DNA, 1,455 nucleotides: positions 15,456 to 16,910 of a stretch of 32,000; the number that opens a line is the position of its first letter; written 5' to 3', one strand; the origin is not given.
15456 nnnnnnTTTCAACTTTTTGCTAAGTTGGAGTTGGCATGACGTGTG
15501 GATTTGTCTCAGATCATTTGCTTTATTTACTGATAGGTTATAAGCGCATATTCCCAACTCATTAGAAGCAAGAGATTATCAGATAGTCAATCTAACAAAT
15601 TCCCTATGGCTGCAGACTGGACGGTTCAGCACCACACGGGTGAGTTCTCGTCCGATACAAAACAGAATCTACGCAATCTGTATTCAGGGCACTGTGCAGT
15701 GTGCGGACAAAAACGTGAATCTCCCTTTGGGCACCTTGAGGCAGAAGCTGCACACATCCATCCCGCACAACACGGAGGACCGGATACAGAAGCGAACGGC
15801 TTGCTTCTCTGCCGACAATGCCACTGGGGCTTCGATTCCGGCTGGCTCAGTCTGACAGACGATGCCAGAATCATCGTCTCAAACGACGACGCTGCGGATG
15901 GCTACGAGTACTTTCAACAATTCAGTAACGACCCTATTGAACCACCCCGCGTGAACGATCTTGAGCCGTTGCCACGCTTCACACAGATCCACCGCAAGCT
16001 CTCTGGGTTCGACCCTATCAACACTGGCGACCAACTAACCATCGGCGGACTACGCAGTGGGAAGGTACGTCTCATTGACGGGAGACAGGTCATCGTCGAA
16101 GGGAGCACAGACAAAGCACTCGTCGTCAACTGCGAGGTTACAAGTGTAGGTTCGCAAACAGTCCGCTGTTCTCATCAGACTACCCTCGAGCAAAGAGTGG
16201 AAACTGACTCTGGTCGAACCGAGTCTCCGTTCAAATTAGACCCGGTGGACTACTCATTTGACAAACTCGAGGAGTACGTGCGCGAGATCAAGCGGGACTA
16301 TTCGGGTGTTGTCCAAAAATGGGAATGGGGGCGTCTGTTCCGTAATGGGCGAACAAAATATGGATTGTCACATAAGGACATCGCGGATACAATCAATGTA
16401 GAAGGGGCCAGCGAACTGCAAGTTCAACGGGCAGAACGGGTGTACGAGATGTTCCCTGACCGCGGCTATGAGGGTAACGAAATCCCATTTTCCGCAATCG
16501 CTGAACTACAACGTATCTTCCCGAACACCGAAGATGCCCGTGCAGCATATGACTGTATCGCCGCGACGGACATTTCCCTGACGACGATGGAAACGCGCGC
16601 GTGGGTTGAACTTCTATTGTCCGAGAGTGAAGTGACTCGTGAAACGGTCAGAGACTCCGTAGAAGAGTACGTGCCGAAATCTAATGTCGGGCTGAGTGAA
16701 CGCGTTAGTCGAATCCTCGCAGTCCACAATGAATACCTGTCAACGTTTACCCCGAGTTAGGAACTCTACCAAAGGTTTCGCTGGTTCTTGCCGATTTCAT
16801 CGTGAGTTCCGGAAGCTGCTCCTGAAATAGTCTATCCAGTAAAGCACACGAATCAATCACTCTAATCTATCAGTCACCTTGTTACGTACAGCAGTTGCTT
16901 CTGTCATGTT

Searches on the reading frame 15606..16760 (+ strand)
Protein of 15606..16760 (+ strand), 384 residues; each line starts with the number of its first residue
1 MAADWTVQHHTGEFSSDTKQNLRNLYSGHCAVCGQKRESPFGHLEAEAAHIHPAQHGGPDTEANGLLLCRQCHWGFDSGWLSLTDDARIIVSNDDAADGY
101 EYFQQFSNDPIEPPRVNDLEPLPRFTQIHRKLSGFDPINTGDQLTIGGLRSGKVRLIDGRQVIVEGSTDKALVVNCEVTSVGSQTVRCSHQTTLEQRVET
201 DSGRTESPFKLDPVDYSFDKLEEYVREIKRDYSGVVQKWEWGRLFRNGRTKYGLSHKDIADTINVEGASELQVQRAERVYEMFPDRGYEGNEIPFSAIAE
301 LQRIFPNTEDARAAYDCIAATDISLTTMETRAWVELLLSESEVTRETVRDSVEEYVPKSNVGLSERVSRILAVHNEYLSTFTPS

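Call 3: search_protein_families(library=pfam, proteins=[window:15606-16760:+], max_evalue=0.01)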
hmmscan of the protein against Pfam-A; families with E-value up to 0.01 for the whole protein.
window:15606-16760:+ (384 aa): 2 families
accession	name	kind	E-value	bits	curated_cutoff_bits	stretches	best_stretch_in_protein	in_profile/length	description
PF13391.12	HNH_2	-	2.7e-10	40.4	21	1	30-83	1-65/66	HNH endonuclease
PF01844.29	HNH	-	1.7e-06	28.5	21.4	1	30-73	1-41/47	HNH endonuclease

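Call 4: search_protein_families(library=padloc, proteins=[window:15606-16760:+], max_evalue=0.01)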
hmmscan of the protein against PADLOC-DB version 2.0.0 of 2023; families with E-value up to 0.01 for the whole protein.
window:15606-16760:+ (384 aa): 2 families
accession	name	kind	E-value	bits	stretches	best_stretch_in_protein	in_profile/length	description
PDLC04132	HNH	-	0.00036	17.7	1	47-131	181-269/286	-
PDLC03546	HNH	-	0.0067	13.5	1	48-95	187-237/282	Type II restriction enzyme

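Call 6: search_protein_families(library=ncbifam, proteins=[window:15606-16760:+], max_evalue=0.01)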
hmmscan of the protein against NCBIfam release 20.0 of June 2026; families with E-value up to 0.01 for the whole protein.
window:15606-16760:+ (384 aa): 2 families
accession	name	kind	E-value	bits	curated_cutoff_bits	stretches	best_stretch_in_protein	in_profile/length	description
NF045808.1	PT-DNA_restrict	exception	2.7e-17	62.8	180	1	16-131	163-280/284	phosphorothioated DNA-binding restriction endonuclease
NF040563.1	guided_IscB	equivalog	0.00069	18.8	175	1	18-73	183-232/314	RNA-guided endonuclease IscB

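Call 35: search_solved_structures(query=window:15606-16760:+, max_evalue=1, show_alignments=1)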
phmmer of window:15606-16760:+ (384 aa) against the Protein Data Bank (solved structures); distinct sequences matched with E-value up to 1: 3.
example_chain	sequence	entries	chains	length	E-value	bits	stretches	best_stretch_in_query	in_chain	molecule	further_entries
6ghs_A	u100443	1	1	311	1.4e-09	40.9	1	16-91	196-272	TagI restriction endonuclease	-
6ghc_A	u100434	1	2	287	0.64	12.4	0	27-74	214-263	5-methylcytosine-specific restriction enzyme A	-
9k2z_A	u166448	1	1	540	0.69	12.3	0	42-79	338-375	HfmIscB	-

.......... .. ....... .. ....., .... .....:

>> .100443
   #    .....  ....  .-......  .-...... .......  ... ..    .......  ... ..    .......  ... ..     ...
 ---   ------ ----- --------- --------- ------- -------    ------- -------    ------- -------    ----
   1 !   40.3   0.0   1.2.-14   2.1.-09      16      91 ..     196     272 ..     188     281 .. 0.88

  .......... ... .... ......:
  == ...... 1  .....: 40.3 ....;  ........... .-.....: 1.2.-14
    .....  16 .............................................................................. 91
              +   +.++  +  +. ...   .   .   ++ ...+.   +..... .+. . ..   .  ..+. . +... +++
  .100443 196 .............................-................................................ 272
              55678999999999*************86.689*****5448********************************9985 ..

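Call 38: find_homologous_proteins(query=window:15606-16760:+, max_evalue=0.00001)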
Query window:15606-16760:+ (384 aa): 34 proteins with E <= 0.00001 among 2519 candidates.
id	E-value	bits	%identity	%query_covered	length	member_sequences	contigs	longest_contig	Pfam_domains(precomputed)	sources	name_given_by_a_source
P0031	3.9e-240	815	91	100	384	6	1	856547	PF13391.13,PF01844.30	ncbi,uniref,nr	ncbi:HNH endonuclease [Haloferax marisrubri]|uniref:HNH endonuclease n=1 Tax=Haloferax marisrubri Ta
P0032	1.1e-158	547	64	97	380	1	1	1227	PF13391.13,PF01844.30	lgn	-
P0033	1.4e-157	543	63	97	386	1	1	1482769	PF13391.13,PF01844.30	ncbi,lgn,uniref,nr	ncbi:putative restriction endonuclease [Halopelagius inordinatus]|uniref:Putative restriction endonu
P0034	6.6e-157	541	62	98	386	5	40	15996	PF13391.13,PF01844.30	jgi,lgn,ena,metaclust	jgi:putative restriction endonuclease|metaclust:\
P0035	2.3e-153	529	60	100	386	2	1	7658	PF13391.13,PF01844.30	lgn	-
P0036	1.0e-152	527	61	99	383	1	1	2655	PF13391.13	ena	-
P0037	8.3e-151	521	60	99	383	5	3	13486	PF13391.13,PF01844.30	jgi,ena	-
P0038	9.7e-151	520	60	99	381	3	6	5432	PF13391.13,PF01844.30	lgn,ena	-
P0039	5.3e-150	518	60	99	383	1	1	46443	PF13391.13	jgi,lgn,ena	-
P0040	5.8e-149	515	61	99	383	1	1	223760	PF13391.13,PF01844.30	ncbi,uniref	ncbi:HNH endonuclease [Halosimplex halobium]|uniref:HNH endonuclease n=1 Tax=Halosimplex halobium Ta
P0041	8.1e-149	514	60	99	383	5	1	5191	PF13391.13,PF01844.30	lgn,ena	-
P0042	2.2e-147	509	58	99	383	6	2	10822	PF13391.13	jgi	jgi:putative restriction endonuclease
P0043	3.1e-147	509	59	100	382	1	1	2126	PF13391.13,PF01844.30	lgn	-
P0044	4.9e-147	508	58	99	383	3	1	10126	PF13391.13,PF01844.30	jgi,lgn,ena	-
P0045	2.2e-146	506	58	99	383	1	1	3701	PF13391.13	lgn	-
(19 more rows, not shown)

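Call 39: find_encoding_contigs(protein=P0031, flank=8000, max_places=1)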
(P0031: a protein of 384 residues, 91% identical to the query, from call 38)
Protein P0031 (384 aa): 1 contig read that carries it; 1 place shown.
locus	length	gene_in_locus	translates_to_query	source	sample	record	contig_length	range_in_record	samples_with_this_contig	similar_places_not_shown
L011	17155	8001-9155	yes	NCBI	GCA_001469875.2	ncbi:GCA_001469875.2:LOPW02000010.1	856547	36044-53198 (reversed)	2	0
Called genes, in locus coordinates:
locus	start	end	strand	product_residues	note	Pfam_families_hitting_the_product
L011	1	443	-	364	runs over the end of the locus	PF02073:Peptidase_M29, PF26233:NicX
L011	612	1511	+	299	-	PF03446:NAD_binding_2, PF00393:6PGD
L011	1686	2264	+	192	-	PF00111:Fer2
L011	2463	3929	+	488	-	PF01554:MatE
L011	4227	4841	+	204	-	PF01978:TrmB, PF24218:DUF7437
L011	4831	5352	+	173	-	PF26425:PIN_halo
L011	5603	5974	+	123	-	-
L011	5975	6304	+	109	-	-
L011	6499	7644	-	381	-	PF13784:Fic_N, PF02661:Fic, PF01978:TrmB (weak)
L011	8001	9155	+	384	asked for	PF01844:HNH (weak), PF13391:HNH_2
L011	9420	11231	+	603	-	PF06103:DUF948 (faint), PF00015:MCPsignal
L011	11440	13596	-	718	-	PF00141:peroxidase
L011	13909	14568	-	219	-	PF01177:Asp_Glu_race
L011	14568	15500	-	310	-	PF00881:Nitroreductase, PF28600:Nitroreductase_C (weak)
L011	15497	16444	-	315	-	PF26233:NicX, PF02073:Peptidase_M29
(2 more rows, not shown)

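Call 40: find_encoding_contigs(protein=P0033, flank=8000, max_places=1)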
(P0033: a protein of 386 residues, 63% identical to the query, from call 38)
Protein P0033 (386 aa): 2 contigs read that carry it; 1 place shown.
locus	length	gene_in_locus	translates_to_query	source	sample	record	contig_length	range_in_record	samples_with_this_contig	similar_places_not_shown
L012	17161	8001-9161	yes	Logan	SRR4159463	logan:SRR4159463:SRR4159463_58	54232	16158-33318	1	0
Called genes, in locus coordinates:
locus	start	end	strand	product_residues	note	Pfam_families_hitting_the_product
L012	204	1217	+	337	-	PF02899:Phage_int_SAM_1 (weak)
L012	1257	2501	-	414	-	PF13289:SIR2_2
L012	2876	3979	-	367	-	-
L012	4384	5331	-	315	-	-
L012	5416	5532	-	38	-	-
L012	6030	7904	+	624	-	PF03235:GmrSD_N, PF07510:GmrSD_C (weak)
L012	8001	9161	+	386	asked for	PF01844:HNH (weak), PF13391:HNH_2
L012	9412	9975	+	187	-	-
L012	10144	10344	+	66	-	-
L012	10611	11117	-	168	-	-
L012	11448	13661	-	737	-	PF17207:MCM_OB, PF00493:MCM, PF07728:AAA_5 (weak), PF01078:Mg_chelatase (weak), PF17855:MCM_lid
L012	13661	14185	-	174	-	-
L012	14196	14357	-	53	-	-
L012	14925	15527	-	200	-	-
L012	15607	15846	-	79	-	-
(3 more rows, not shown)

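Call 41: find_encoding_contigs(protein=P0040, flank=8000, max_places=1)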
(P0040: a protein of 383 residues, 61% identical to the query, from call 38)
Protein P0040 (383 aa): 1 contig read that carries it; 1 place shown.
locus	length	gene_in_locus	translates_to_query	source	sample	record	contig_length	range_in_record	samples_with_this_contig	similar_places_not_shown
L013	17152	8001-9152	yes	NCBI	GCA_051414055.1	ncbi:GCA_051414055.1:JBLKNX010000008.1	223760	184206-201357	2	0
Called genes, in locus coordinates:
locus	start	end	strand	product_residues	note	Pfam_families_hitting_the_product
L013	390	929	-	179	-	PF24033:DUF7342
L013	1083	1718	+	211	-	PF20509:DUF6735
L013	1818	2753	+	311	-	PF00382:TFIIB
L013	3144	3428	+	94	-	-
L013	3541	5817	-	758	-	PF27394:Aq_aa27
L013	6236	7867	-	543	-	PF13391:HNH_2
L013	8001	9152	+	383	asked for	PF01844:HNH (weak), PF13391:HNH_2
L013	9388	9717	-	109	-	-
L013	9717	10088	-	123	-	-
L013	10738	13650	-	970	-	PF00580:UvrD-helicase, PF13245:AAA_19, PF13361:UvrD_C, PF13538:UvrD_C_2 (faint), PF12705:PDDEXK_1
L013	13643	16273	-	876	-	PF12705:PDDEXK_1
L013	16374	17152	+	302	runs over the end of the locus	PF03747:ADP_ribosyl_GH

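Call 67: predict_structure(alignment_id=A3)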
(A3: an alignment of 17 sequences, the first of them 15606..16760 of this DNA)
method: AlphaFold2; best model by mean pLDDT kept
length: 384 residues; sequences in the alignment: 17
mean_pLDDT: 59.9   pTM: 0.46
mean pLDDT of the five models: 59.9, 59.3, 58.3, 58.1, 57.2
residues with pLDDT >= 90: 32; 70-90: 146; 50-70: 46; < 50: 160
segments of 3 or more residues with pLDDT < 50: 1-136, 147-149, 198-207, 212-215
pLDDT, mean of each block of 10 residues (from residue 1): 25 38 43 42 32 26 29 29 23 27 24 27 31 51 57 59 78 67 83 54 42 58 86 87 78 75 83 87 74 82 78 83 87 87 90 83 88 86 49
secondary structure, 60 per line:
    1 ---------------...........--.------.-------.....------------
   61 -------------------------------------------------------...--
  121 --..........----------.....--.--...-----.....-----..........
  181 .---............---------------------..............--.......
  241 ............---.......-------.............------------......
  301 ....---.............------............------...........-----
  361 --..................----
elements in order: H16-26 H44-48 H123-132 E143-147 E153-155 E161-165 E171-181 E185-196 H218-231 H234-252 H256-262 H270-282 H295-304 H308-320 H327-338 H345-355 H363-380

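Call 69: fold_search(model_id=the predicted structure, library=pdb)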
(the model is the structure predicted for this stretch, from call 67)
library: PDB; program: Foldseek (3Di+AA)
matches with E <= 10: 428; with E <= 0.001: 0
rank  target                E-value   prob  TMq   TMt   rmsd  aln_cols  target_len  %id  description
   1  5zq0_A                2.4e-02  0.96  0.14  0.12  12.5       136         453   14  Crystal structure of spRlmCD with U747loop RNA (released 2018-10-24)
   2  5xj1                  1.1e-01  0.92  0.13  0.11  11.8       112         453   12  Crystal structure of spRlmCD (released 2017-11-01)
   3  5xj2_B                1.4e-01  0.95  0.13  0.12  11.6       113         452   13  Structure of spRlmCD with U747 RNA (released 2017-11-01)
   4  1yez_MODEL_1_A        1.7e-01  0.98  0.12  0.56   3.9        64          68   20  Solution structure of the conserved protein from the gene locus MM1357 of Methanosarcina mazei. Northeast Stru (released 2005-02-22)
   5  9a6d_A                1.9e-01  0.93  0.13  0.11   7.7        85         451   10  Integrative model of MTAB-YVFG by crosslinking MS and deep learning (released 2024-09-18)
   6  6s6h_B                2.2e-01  0.44  0.16  0.35  15.6       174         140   17  Crystal structure of the DNA binding domain of the chromosome-partitioning protein ParB complexed to the centromeric p (released 2020-07-15)
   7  5xj2_D                2.7e-01  0.85  0.13  0.11  11.6       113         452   13  Structure of spRlmCD with U747 RNA (released 2017-11-01)
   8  6t1f_D                3.1e-01  0.90  0.20  0.37   4.5       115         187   21  Crystal structure of the C-terminally truncated chromosome-partitioning protein ParB from Caulobacter crescentus compl (released 2020-10-14)
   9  7oa5_B                3.5e-01  0.10  0.12  0.19  16.2       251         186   10  RUVA COMPLEXED TO A HOLLIDAY JUNCTION. (released 2021-04-28)
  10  5xj2_A                3.7e-01  0.84  0.14  0.12  11.5       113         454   13  Structure of spRlmCD with U747 RNA (released 2017-11-01)
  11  6zma_B                3.7e-01  0.08  0.09  0.15  21.1       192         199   12  Structure of the tRNA-Monooxygenase enzyme MiaE frozen under 140 bar of krypton using the soak and freeze methodology (released 2020-09-02)
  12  2h5x_B                3.9e-01  0.12  0.11  0.22  16.6       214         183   11  RuvA from Mycobacterium tuberculosis (released 2006-08-15)
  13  4nqa_I                3.9e-01  0.08  0.12  0.12  23.8       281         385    7  Crystal structure of liganded hRXR-alpha/hLXR-beta heterodimer on DNA (released 2014-02-26)
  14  6wv8                  3.9e-01  0.05  0.09  0.10  19.2       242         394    9  Takifugu rubripes VKOR-like C138S mutant with vitamin K1 (released 2020-11-11)
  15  6t1f_B                4.5e-01  0.84  0.20  0.37   4.5       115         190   21  Crystal structure of the C-terminally truncated chromosome-partitioning protein ParB from Caulobacter crescentus compl (released 2020-10-14)
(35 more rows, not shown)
